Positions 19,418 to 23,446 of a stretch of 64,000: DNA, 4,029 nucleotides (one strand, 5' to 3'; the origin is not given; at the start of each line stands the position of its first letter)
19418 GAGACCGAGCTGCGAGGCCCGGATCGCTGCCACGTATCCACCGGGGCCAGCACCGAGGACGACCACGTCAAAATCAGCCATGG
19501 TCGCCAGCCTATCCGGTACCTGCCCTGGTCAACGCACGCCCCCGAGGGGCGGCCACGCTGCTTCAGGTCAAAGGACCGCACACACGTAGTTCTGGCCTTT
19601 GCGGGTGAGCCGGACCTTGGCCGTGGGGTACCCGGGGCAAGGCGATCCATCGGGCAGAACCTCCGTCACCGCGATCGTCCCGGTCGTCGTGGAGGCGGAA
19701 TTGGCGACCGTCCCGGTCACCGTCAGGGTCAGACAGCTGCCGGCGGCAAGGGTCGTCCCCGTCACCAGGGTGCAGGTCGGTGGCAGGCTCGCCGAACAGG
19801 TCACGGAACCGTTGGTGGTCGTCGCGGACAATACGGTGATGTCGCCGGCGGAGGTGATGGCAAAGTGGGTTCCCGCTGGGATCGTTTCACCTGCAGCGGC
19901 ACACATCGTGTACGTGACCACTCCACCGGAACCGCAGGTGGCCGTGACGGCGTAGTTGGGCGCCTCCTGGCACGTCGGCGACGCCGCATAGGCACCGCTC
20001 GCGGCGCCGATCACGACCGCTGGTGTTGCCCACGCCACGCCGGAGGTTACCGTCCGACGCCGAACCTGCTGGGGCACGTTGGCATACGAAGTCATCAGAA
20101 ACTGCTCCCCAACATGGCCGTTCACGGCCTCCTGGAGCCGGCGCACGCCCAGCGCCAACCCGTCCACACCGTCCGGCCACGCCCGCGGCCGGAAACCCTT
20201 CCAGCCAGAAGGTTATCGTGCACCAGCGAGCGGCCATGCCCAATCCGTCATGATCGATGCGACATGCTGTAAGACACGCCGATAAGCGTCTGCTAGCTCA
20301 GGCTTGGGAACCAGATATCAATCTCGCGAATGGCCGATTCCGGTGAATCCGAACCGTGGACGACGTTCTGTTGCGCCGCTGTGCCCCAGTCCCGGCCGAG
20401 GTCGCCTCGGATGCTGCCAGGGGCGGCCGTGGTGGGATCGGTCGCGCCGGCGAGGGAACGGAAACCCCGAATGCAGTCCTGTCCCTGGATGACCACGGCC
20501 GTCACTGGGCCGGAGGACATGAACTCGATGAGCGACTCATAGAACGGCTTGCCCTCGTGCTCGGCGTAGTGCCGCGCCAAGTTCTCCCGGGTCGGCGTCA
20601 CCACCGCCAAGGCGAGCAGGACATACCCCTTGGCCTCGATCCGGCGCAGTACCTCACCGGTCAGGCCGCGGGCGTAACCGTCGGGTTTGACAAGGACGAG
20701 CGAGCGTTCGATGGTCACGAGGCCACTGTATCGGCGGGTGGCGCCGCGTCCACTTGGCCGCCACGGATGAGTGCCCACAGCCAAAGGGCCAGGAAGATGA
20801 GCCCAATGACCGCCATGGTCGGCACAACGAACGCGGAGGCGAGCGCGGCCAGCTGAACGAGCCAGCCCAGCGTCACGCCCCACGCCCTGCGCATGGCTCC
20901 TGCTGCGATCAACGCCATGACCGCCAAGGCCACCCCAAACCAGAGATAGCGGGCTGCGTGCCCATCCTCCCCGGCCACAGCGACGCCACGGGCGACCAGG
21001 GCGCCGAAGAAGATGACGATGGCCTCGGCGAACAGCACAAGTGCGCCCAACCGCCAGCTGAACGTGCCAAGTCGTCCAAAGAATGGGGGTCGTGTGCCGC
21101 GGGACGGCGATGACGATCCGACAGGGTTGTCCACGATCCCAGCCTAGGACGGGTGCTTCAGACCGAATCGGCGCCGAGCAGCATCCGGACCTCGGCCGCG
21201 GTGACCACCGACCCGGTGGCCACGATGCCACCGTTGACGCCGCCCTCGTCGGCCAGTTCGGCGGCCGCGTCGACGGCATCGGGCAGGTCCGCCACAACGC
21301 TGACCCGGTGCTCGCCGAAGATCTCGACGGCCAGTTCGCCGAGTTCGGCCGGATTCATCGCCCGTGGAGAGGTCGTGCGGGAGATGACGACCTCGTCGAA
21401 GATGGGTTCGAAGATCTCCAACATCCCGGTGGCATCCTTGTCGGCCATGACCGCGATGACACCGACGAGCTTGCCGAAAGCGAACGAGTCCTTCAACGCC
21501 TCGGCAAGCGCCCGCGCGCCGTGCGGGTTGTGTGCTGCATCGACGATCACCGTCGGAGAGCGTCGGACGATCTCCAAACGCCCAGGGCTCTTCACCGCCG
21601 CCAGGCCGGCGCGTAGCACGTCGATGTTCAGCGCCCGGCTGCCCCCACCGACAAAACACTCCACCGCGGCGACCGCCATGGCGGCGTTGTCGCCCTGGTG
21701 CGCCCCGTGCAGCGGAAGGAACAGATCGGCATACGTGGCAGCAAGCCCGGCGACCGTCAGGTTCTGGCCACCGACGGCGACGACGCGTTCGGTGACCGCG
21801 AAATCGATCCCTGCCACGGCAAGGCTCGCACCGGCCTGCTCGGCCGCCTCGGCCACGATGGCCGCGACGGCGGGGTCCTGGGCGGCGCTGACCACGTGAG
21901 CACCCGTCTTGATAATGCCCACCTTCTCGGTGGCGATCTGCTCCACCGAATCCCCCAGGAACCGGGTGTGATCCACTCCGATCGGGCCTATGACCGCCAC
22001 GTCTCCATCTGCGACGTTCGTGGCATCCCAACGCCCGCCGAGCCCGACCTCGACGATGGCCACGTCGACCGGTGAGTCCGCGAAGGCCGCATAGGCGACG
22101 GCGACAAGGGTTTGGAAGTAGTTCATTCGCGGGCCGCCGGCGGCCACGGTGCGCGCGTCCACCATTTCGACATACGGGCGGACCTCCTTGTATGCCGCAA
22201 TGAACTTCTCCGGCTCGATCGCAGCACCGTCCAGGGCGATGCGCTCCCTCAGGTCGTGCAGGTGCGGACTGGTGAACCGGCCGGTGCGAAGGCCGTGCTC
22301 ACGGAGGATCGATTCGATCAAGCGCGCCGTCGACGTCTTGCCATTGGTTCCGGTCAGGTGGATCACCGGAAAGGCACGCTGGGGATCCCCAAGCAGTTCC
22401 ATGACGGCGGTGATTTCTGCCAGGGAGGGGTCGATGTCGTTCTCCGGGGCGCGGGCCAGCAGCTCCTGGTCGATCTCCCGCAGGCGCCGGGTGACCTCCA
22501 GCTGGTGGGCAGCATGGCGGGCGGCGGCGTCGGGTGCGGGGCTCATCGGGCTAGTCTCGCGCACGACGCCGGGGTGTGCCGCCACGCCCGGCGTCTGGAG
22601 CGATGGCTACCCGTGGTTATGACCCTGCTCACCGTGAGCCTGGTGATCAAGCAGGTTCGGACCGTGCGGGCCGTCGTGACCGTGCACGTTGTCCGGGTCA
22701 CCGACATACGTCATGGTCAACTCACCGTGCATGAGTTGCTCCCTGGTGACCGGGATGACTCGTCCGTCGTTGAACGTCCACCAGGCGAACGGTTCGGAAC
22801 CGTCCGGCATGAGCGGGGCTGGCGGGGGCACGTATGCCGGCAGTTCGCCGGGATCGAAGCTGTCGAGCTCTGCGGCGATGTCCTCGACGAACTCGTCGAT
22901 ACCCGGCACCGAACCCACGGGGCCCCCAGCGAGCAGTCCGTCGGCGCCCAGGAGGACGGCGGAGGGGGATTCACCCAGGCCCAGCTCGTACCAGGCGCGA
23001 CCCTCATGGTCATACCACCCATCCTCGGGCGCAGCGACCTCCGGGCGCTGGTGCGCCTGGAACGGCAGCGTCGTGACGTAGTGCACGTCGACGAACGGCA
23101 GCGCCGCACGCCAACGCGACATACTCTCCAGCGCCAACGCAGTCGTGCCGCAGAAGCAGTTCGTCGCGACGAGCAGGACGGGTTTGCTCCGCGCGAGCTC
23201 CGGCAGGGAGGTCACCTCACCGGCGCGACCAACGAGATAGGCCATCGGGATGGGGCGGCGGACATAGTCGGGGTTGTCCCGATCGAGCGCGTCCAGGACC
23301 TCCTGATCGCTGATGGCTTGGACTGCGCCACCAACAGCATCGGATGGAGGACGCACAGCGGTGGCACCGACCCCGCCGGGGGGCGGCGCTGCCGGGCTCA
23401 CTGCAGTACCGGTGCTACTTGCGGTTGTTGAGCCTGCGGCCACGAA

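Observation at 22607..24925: MauE-like / thioredoxin-like fusion with His-rich tail, paired with a 22-cysteine secreted protein between ileS and folC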

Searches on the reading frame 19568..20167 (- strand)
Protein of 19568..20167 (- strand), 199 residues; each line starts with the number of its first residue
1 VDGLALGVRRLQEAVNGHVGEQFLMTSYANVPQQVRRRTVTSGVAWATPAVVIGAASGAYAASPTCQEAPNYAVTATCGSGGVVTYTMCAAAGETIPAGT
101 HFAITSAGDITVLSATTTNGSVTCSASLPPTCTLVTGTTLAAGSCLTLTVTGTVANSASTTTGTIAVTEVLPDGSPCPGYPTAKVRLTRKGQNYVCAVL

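Call 3: search_protein_families(library=pfam, proteins=[window:19568-20167:-], max_evalue=0.1)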
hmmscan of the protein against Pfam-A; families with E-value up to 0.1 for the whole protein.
window:19568-20167:- (199 aa): 2 families
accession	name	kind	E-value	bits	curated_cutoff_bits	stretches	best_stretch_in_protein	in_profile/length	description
PF23982.2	XM1_gp53_minor_capsid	-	0.0084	16.4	27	1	41-168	26-137/154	XM1 gp53 minor capsid protein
PF13944.12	Calycin_like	-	0.039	14.7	30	1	105-168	48-109/124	Calycin-like beta-barrel domain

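Call 4: search_protein_families(library=ncbifam, proteins=[window:19568-20167:-], max_evalue=0.1)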
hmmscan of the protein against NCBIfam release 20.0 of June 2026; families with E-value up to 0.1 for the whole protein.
window:19568-20167:- (199 aa): 0 families

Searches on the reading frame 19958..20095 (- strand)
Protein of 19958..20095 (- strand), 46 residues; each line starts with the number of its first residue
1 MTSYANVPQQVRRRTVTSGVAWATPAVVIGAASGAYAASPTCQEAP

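Call 58: search_protein_families(library=ncbifam, proteins=[window:19958-20095:-], max_evalue=10)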
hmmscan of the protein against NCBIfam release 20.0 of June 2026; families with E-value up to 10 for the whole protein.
seq(46 aa): 1 family
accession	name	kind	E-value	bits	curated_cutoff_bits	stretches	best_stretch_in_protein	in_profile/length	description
TIGR01412.1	tat_substr_1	equivalog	0.085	11.7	428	1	6-41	3-38/420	iron uptake transporter deferrochelatase/peroxidase subunit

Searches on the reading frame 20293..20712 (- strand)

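Call 57: search_protein_families(library=pfam, proteins=[window:20293-20712:-], max_evalue=0.001)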
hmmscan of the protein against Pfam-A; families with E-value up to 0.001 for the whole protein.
window:20293-20712:- (139 aa): 1 family
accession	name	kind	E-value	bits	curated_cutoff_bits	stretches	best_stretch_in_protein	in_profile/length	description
PF00334.24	NDK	-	2.4e-48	163.9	27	1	2-137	1-132/135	Nucleoside diphosphate kinase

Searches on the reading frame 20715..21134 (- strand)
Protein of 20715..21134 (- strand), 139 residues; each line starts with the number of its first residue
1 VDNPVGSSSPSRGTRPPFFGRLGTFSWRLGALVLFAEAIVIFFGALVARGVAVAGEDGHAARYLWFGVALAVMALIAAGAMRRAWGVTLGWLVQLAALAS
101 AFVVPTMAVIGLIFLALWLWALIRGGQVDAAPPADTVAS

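Call 3: search_protein_families(library=pfam, proteins=[window:20715-21134:-], max_evalue=0.1)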
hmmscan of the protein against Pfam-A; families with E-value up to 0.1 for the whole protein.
window:20715-21134:- (139 aa): 1 family
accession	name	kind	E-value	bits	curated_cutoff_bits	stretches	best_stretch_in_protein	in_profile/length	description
PF14017.11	DUF4233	-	1.2e-19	71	27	1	29-130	3-103/107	Protein of unknown function (DUF4233)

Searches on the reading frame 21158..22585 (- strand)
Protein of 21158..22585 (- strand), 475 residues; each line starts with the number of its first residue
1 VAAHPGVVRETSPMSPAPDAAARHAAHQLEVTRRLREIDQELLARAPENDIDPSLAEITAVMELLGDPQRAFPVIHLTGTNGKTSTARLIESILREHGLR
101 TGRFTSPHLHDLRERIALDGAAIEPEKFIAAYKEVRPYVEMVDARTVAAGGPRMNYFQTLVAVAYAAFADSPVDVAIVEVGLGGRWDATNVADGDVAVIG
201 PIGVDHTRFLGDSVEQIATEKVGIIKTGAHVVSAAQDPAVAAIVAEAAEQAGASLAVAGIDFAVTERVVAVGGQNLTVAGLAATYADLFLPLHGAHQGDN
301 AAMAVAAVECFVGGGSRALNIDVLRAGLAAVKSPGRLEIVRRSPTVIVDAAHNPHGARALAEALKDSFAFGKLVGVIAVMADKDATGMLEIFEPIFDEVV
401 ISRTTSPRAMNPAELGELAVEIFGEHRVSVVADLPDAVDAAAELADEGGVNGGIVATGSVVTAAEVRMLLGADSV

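Call 3: search_protein_families(library=pfam, proteins=[window:21158-22585:-], max_evalue=0.1)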
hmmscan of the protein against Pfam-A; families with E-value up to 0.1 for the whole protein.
window:21158-22585:- (475 aa): 2 families
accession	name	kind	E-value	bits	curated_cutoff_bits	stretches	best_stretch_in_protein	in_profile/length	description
PF02875.26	Mur_ligase_C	-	8.6e-20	72.3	28.4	1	335-450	1-120/127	Mur ligase, glutamate ligase domain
PF08245.18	Mur_ligase_M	-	9.9e-13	48.9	24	2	166-308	50-200/200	Mur ligase middle domain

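Call 39: find_related_loci(query=window:21158-22585:-, collection=metagenome_contigs, flank=6000)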
Query window:21158-22585:- (475 aa) in metagenome_contigs; peptide patterns used: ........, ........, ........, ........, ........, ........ (x = any residue, [..] = any of these).
600 stretches matched a pattern (row limit reached: there are more); 532 encode a relative of the query (tblastn E <= 1e-3); the best 80 are kept; 80 distinct loci.
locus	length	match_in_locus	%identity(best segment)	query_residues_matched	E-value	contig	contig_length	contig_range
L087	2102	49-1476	66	2-475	0e+0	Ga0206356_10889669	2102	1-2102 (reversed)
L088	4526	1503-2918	67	4-475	0e+0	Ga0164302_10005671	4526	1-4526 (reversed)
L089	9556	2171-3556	62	14-475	0e+0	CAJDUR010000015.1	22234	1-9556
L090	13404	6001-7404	64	10-474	0e+0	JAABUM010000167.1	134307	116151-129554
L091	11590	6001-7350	62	11-471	0e+0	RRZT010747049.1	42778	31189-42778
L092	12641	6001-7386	62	14-475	1e-177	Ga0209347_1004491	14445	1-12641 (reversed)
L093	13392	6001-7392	59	12-475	2e-177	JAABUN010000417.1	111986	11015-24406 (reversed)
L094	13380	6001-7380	58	16-475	9e-177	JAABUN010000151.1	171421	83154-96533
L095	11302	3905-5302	62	10-475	2e-175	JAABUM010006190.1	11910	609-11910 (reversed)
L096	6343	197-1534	61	27-472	5e-176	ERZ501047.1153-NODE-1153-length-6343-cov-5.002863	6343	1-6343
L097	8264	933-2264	62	30-473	2e-172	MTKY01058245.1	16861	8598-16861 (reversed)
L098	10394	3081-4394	62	34-471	1e-171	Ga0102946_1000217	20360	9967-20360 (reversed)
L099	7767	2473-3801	62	31-473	2e-171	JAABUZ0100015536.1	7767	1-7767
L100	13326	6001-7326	63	30-471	1e-170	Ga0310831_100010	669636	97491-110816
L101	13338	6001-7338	63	29-470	2e-170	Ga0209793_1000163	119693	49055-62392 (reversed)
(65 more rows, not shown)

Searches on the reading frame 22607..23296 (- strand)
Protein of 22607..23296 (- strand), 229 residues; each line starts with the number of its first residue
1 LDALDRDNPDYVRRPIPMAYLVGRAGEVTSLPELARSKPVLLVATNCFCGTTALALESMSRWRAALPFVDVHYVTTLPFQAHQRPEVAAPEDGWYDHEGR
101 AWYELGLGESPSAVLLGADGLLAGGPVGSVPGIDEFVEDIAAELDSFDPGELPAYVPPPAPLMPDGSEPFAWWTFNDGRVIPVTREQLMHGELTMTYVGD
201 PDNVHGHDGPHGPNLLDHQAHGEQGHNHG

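Call 71: search_protein_families(library=pfam, proteins=[window:22607-23296:-], max_evalue=0.01)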
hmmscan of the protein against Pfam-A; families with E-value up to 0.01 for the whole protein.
window:22607-23296:- (229 aa): 0 families
